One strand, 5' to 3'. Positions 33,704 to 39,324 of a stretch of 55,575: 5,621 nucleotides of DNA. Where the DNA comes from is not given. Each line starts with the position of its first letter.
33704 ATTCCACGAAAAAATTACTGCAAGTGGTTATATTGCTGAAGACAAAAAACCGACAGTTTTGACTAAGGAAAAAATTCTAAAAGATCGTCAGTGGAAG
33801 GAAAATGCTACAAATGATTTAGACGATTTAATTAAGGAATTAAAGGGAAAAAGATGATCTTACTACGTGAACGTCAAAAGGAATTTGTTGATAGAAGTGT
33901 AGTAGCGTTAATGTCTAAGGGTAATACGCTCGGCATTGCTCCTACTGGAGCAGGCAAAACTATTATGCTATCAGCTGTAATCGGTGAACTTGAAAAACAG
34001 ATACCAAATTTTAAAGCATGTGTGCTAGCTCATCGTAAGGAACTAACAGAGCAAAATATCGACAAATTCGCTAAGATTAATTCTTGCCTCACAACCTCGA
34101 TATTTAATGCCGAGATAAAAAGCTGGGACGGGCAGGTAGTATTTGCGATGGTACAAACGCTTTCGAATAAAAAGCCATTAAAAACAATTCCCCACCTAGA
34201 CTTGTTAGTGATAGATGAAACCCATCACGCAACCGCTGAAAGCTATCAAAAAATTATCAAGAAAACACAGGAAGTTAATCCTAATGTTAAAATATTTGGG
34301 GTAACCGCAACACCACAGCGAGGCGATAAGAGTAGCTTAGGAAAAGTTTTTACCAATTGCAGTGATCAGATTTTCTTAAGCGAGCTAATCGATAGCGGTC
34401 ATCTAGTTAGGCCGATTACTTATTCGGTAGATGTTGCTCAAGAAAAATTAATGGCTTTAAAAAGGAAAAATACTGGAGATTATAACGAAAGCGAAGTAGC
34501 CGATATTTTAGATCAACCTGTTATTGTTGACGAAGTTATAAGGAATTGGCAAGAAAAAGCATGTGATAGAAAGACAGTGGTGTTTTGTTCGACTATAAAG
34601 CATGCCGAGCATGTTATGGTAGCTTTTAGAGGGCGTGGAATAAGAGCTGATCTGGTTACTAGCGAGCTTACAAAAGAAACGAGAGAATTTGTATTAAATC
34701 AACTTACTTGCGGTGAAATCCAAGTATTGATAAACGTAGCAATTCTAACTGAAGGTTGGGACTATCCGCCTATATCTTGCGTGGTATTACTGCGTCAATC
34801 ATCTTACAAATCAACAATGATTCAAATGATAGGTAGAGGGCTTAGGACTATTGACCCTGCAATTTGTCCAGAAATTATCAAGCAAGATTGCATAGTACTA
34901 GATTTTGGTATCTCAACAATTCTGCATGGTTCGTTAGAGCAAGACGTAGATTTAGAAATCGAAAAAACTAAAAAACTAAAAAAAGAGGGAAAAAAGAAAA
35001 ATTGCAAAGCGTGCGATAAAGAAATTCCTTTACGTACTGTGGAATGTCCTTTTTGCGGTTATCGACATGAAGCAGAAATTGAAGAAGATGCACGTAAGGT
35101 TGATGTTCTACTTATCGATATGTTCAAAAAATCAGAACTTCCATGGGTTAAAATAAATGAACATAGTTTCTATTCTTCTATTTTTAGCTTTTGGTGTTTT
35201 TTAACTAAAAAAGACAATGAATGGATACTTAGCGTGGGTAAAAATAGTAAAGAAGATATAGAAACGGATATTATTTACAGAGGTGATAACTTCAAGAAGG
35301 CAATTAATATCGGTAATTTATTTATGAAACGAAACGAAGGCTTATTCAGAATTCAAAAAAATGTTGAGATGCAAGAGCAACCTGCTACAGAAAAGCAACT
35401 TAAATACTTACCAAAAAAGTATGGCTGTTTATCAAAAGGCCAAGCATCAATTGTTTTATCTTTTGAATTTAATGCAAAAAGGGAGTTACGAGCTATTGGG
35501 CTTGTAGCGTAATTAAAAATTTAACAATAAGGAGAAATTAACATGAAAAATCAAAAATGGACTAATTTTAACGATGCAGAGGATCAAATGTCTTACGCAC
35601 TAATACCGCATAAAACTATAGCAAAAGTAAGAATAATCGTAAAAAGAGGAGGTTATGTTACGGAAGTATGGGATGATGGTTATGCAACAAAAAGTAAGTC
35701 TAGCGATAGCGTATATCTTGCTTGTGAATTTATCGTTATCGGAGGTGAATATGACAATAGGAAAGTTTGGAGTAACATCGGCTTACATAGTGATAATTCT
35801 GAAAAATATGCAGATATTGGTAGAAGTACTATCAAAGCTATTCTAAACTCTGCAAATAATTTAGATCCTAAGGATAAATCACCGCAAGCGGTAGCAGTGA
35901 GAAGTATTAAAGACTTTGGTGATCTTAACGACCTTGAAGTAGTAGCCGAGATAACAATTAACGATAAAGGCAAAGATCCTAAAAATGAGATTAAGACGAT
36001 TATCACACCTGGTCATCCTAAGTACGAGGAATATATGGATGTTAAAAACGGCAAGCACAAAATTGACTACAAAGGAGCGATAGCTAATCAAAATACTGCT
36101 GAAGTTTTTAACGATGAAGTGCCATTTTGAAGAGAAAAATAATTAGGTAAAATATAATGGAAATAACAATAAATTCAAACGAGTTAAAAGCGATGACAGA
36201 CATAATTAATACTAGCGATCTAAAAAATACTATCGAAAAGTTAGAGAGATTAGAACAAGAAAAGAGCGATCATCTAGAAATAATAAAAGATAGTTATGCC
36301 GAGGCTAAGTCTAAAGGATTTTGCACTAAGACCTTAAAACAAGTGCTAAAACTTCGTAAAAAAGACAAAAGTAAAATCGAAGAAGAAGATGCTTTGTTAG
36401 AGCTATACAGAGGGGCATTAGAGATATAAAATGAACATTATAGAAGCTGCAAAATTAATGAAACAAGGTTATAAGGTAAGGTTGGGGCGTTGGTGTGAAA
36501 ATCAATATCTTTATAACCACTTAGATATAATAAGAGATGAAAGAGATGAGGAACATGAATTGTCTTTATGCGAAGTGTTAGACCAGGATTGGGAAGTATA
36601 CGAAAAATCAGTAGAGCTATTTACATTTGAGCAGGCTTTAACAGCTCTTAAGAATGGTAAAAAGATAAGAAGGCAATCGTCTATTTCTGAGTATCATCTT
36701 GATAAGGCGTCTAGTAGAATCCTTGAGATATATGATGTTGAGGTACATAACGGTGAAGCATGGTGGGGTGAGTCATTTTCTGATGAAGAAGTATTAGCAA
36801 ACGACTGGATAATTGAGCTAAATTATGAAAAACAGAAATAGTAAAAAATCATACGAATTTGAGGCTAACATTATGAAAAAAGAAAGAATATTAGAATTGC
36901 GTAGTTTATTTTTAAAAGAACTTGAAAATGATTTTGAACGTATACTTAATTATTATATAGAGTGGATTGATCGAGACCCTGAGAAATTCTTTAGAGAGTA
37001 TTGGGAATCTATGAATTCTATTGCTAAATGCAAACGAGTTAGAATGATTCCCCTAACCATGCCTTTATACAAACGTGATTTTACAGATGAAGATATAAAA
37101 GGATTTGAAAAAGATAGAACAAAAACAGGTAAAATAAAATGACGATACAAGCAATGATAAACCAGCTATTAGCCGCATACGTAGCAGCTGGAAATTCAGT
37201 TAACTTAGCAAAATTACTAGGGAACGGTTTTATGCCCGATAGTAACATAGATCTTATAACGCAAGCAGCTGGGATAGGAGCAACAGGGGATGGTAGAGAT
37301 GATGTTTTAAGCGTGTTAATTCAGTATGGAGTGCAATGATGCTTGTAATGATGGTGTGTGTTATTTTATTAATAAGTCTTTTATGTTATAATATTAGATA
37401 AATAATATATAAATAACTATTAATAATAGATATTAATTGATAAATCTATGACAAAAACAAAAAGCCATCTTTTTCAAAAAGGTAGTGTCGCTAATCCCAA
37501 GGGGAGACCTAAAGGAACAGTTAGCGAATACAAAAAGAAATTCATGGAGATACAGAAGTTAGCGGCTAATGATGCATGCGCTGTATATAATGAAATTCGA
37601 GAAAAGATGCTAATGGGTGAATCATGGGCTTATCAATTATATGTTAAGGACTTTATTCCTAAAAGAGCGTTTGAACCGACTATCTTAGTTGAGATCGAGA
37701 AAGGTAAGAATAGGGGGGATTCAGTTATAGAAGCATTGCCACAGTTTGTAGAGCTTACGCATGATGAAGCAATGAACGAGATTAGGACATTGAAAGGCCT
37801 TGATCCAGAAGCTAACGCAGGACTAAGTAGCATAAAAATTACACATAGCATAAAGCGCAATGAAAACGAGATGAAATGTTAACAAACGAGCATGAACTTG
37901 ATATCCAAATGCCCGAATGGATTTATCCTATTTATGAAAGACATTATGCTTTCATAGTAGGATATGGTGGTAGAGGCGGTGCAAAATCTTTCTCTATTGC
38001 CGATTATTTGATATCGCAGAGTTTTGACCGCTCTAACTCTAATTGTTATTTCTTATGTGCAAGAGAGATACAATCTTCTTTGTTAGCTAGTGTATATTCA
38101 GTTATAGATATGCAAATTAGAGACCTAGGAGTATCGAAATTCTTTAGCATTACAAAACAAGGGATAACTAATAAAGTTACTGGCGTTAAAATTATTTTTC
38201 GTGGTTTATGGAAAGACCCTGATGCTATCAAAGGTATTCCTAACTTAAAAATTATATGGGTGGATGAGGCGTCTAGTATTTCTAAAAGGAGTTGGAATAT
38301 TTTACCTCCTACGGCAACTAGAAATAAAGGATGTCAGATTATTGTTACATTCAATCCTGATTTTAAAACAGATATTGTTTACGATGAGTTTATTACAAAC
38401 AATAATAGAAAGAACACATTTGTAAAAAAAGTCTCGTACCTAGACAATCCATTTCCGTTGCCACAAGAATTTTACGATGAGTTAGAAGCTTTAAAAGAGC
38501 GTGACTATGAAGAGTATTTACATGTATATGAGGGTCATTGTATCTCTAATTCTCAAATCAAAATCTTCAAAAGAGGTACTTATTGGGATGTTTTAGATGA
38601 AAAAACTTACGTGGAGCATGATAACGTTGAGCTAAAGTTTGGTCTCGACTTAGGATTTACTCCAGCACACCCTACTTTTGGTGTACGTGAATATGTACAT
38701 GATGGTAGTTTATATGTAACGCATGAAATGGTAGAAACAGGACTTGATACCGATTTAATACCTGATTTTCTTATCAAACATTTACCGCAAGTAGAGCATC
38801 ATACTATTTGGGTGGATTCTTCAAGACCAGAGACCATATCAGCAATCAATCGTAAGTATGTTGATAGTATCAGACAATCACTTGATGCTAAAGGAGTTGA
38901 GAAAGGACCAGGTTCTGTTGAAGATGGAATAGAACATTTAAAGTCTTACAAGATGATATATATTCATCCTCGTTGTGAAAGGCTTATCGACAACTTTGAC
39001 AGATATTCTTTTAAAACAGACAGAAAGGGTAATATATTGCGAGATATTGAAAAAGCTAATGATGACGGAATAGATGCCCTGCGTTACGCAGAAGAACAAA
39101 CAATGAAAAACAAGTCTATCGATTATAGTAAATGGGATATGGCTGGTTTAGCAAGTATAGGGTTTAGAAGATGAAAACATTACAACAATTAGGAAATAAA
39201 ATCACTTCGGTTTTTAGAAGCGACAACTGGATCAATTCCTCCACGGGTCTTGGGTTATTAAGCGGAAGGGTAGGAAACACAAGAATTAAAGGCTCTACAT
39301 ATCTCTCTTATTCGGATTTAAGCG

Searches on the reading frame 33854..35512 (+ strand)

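Call 34: search_protein_families(library=pfam, proteins=[window:33854-35512:+], max_evalue=0.01)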
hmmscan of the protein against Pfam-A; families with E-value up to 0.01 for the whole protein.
window:33854-35512:+ (552 aa): 8 families
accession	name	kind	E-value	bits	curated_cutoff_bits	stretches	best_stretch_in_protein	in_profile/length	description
PF04851.21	ResIII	-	6.2e-25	88.4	22.5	1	3-156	3-164/164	Type III restriction enzyme, res subunit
PF00271.37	Helicase_C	-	6.1e-14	52.6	23.5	1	229-331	10-108/110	Helicase conserved C-terminal domain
PF00270.35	DEAD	-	8.1e-14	52.1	26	1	16-155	8-161/167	DEAD/DEAH box helicase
PF18766.7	SWI2_SNF2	-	6.3e-13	49.3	26.7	1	31-199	27-199/221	SWI2/SNF2 ATPase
PF10571.15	UPF0547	-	5.6e-07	30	29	1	382-405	1-24/26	Uncharacterised protein family UPF0547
PF13604.12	AAA_30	-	2.6e-05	24.5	27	1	18-149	12-123/191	AAA domain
PF13401.12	AAA_22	-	0.0033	18.2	27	1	22-135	5-105/130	AAA domain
PF09848.15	SLFN-g3_helicase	-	0.0034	17.1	24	1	31-132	10-97/354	Schlafen group 3, DNA/RNA helicase domain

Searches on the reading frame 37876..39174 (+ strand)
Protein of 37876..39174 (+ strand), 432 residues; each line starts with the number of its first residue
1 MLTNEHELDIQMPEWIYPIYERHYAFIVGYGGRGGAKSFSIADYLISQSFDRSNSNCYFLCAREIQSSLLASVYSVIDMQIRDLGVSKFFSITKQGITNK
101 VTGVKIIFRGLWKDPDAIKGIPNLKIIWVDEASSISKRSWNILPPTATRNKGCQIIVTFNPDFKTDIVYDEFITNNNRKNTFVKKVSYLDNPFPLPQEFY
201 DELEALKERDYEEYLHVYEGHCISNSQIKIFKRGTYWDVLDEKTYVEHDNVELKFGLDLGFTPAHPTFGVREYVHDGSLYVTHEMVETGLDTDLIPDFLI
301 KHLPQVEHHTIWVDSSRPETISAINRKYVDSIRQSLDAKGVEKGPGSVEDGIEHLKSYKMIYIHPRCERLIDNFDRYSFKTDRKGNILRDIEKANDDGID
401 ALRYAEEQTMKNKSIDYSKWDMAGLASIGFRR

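Call 3: search_protein_families(library=pfam, proteins=[window:37876-39174:+], max_evalue=0.01)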
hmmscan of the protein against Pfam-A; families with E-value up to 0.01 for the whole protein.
window:37876-39174:+ (432 aa): 3 families
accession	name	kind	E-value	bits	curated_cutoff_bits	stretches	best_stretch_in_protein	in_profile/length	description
PF04466.19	Terminase_3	-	9.3e-35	120.4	23.2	1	26-221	4-201/201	Phage terminase large subunit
PF17288.8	Terminase_3C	-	7e-10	39.9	26.7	1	280-405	24-152/155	Terminase RNAseH like domain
PF03237.21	Terminase_6N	-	6.4e-06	26.4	22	1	101-233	74-204/215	Terminase large subunit, T4likevirus-type, N-terminal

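Call 36: search_dna_similar(query=window:37876-39174:+, collection=phages, mode=protein, max_rows=15)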
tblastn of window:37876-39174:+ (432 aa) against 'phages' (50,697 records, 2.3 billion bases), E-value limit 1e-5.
Records with a match: 1981; places in all: 1988; records where one place covers at least 80% of the query: 962.
Best place of each record, by identity: <60% 1981.
By first word of the organism name: Pseudomonas 365; Vibrio 339; Staphylococcus 149; Salmonella 138; Streptococcus 138; Klebsiella 85; Acinetobacter 83; Enterococcus 75; Escherichia 65; Clostridium 57; and 88 more.
By host as written in the record: - 449; Pseudomonas aeruginosa 153; Pseudomonas aeruginosa PAO1 91; Klebsiella pneumoniae 51; Acinetobacter baumannii 41; Staphylococcus aureus 39; Escherichia coli 30; Clostridium sporogenes ATCC-15579 30; and 558 more.
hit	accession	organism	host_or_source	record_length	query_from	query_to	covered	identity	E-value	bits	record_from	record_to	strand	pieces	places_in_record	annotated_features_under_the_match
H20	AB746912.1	Nitratiruptor phage NrS-1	Nitratiruptor sp. SB155-2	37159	22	414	91%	38.4%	8e-68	239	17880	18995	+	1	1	terminase large subunit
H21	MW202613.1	Caudoviricetes sp.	Manatee Spring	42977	10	412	93%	36.9%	2e-59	215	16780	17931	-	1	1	phage terminase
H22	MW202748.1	Caudoviricetes sp.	Manatee Spring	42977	10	412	93%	36.9%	2e-59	215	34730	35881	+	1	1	phage terminase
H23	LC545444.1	Nitratiruptor phage NrS-3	Nitratiruptor sp. YY08-14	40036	22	414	91%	37.4%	6e-66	234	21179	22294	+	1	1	phage terminase large subunit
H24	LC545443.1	Nitratiruptor phage NrS-2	Nitratiruptor sp. YY08-10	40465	22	414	91%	37.4%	6e-66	234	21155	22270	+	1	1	phage terminase large subunit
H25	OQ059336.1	Psychrobacter phage vB_PmaS_Y8A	Psychrobacter sp.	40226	1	424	98%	34.2%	1e-55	204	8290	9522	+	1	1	terminase large subunit | terminase small subunit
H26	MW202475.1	Caudoviricetes sp.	Manatee Spring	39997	7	416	95%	35.0%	5e-62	223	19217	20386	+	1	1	phage terminase | hypothetical protein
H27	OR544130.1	Pasteurella phage Pmp13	Pasteurella multocida Past3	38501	10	413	94%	35.0%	1e-55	204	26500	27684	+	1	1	terminase large subunit | terminase small subunit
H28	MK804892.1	Aeromonas phage 4_D05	Aeromonas rivipollensis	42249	6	413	94%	34.5%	1e-58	213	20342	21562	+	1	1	hypothetical protein (x2)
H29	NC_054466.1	Aeromonas phage 4_D05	Aeromonas rivipollensis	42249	6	413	94%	34.5%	1e-58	213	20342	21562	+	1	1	terminase large subunit | endonuclease VII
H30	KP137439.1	Mannheimia phage vB_MhS_3927AP1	Mannheimia haemolytica 3927A serotype A6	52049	10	414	94%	34.6%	3e-60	218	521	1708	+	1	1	terminase large subunit | terminase, small subunit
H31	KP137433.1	Mannheimia phage vB_MhS_535AP2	Mannheimia haemolytica 535A serotype A1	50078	10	414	94%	34.6%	3e-60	218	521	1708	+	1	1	terminase large subunit | terminase, small subunit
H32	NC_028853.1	Mannheimia phage vB_MhS_535AP2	Mannheimia haemolytica 535A serotype A1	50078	10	414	94%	34.6%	3e-60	218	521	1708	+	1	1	terminase large subunit | terminase small subunit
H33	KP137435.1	Mannheimia phage vB_MhS_587AP2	Mannheimia haemolytica 587A serotype A2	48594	10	414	94%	34.4%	9e-60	216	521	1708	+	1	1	terminase large subunit | terminase, small subunit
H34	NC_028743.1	Mannheimia phage vB_MhS_587AP2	Mannheimia haemolytica 587A serotype A2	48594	10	414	94%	34.4%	9e-60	216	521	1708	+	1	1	terminase large subunit | terminase small subunit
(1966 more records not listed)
